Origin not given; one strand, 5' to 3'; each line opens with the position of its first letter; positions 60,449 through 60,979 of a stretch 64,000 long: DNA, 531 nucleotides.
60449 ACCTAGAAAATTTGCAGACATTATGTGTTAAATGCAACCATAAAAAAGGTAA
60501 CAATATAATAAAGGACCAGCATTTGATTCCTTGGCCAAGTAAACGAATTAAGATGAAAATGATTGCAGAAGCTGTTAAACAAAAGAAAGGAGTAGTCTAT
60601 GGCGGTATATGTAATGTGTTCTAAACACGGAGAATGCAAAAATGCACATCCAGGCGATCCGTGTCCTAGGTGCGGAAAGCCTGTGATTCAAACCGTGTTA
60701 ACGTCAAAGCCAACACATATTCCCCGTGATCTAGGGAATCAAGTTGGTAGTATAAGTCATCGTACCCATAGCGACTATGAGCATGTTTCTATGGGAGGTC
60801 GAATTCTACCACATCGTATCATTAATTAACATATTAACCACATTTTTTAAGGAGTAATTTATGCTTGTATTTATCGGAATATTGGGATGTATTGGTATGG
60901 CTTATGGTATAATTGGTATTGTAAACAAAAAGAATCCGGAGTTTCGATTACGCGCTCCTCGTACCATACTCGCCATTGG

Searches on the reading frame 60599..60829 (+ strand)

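Call 55: search_protein_families(library=pfam, proteins=[window:60599-60829:+], max_evalue=1)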
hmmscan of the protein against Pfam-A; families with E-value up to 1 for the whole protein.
window:60599-60829:+ (76 aa): 1 family
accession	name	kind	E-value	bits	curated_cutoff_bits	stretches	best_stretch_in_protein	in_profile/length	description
PF18439.7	zf_UBZ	-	0.26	11.4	25.6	1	21-31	4-14/32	Ubiquitin-Binding Zinc Finger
